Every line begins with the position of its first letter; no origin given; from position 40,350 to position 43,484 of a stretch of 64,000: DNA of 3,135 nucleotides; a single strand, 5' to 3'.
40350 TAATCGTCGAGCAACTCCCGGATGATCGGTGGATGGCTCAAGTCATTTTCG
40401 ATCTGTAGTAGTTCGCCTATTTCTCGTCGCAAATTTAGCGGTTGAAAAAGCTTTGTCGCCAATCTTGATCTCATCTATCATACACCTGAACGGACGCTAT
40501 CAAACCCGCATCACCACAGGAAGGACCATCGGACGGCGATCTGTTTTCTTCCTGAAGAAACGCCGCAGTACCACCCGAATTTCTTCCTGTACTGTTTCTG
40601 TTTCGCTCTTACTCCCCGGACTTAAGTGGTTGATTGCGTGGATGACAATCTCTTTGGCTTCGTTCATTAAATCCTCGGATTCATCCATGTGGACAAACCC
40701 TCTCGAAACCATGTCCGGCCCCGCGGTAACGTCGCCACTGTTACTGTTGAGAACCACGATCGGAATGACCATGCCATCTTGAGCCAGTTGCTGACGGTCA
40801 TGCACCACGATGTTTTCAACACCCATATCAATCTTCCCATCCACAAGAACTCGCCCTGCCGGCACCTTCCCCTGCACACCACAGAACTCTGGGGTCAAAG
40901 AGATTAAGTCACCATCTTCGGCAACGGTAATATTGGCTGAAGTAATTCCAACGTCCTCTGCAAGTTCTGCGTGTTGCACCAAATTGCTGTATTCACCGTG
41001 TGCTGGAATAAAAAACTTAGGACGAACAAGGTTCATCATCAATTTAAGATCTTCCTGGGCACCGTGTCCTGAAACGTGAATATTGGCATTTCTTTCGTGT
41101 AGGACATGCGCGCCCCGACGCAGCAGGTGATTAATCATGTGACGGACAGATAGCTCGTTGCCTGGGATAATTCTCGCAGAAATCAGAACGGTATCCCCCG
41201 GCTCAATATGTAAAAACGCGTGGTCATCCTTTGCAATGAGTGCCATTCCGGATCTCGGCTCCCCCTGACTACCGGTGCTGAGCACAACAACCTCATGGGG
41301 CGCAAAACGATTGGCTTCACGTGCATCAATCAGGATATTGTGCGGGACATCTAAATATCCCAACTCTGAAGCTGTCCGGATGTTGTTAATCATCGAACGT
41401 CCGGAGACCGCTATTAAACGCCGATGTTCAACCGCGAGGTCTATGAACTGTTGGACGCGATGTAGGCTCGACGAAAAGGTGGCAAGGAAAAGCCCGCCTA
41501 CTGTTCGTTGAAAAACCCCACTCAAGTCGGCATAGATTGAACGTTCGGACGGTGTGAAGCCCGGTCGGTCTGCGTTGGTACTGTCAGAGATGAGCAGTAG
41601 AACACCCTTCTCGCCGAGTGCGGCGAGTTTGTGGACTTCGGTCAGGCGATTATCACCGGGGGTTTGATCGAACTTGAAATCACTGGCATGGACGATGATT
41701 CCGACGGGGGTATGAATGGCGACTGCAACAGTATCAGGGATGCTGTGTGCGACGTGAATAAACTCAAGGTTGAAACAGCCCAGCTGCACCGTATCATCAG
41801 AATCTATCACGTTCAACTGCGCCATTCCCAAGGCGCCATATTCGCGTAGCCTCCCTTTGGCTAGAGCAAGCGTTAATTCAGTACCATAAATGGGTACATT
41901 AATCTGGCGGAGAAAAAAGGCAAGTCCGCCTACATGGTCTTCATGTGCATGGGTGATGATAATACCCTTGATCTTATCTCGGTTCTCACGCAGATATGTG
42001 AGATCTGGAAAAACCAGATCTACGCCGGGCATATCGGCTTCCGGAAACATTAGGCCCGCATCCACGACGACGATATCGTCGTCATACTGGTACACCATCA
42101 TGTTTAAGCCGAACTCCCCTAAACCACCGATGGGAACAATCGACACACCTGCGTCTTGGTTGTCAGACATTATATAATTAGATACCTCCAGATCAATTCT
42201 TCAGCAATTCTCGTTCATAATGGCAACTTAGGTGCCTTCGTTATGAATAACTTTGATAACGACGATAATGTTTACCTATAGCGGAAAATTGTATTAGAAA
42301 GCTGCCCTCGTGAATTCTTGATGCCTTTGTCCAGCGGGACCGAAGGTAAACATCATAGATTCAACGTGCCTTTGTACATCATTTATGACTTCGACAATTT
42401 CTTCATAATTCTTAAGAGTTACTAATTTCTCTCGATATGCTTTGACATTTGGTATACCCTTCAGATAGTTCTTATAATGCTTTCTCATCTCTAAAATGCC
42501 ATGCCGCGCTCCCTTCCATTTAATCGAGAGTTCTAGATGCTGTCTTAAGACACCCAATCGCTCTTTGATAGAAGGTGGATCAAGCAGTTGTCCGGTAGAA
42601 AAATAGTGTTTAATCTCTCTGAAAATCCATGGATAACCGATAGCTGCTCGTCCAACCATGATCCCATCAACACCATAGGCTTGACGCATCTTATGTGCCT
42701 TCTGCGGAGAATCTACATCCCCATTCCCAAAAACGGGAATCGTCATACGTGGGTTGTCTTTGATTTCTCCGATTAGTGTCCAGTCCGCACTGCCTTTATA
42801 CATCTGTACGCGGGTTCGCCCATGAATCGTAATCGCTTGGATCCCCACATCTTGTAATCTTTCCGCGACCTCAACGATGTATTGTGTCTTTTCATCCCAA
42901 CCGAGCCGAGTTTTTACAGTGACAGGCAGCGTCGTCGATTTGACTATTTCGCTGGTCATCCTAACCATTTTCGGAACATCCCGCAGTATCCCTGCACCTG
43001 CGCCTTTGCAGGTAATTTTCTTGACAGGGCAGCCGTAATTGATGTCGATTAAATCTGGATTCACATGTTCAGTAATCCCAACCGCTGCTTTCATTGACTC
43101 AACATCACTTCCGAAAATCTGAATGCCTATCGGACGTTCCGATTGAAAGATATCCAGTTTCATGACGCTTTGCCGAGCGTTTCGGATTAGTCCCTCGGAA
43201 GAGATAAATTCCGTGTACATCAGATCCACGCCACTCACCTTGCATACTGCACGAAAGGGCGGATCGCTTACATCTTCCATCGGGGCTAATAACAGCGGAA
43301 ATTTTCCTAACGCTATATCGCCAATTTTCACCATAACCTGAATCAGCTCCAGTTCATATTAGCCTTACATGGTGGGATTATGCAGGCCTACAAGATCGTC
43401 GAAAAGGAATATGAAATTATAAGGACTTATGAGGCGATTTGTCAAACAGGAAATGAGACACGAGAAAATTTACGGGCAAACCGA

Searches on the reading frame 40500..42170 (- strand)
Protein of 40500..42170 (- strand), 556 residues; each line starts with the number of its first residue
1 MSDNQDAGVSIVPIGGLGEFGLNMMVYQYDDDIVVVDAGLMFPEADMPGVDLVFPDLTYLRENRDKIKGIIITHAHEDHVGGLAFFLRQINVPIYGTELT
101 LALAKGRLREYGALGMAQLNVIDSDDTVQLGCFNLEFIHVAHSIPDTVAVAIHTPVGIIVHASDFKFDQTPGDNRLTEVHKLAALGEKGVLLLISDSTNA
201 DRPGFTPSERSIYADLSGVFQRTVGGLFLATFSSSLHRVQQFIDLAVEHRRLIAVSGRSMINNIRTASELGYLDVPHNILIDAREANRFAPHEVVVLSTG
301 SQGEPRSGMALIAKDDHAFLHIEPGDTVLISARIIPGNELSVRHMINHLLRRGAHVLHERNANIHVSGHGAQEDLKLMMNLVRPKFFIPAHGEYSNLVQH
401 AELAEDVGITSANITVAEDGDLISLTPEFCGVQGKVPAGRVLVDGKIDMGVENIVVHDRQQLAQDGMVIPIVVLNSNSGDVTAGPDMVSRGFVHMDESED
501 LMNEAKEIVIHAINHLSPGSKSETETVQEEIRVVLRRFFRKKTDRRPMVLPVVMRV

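Call 65: search_protein_families(library=pfam, proteins=[window:40500-42170:-], max_evalue=0.00001)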
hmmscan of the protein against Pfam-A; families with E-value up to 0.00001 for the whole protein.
window:40500-42170:- (556 aa): 5 families
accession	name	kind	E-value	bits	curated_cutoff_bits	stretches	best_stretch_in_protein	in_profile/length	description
PF22505.1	RNase_J_b_CASP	-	5.9e-43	146.1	27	1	227-349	4-126/126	Ribonuclease J, beta-CASP domain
PF17770.6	RNase_J_C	-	5.9e-30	104.7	23.8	1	455-556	1-102/102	Ribonuclease J C-terminal domain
PF00753.33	Lactamase_B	-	6.8e-16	59.2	22.7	1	20-174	4-159/196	Metallo-beta-lactamase superfamily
PF12706.13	Lactamase_B_2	-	1.4e-09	38.3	27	1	58-166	23-144/200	Beta-lactamase superfamily domain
PF07521.17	RMMBL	-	5.4e-09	36.4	21.6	1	362-409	9-58/63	Zn-dependent metallo-hydrolase RNA specificity domain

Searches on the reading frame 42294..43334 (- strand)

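Call 65: search_protein_families(library=pfam, proteins=[window:42294-43334:-], max_evalue=0.00001)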
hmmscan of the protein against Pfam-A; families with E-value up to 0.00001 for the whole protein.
window:42294-43334:- (346 aa): 1 family
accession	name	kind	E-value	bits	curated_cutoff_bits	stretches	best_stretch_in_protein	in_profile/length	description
PF01207.24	Dus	-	5.9e-82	275.7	20.4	1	15-320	1-306/311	Dihydrouridine synthase (Dus)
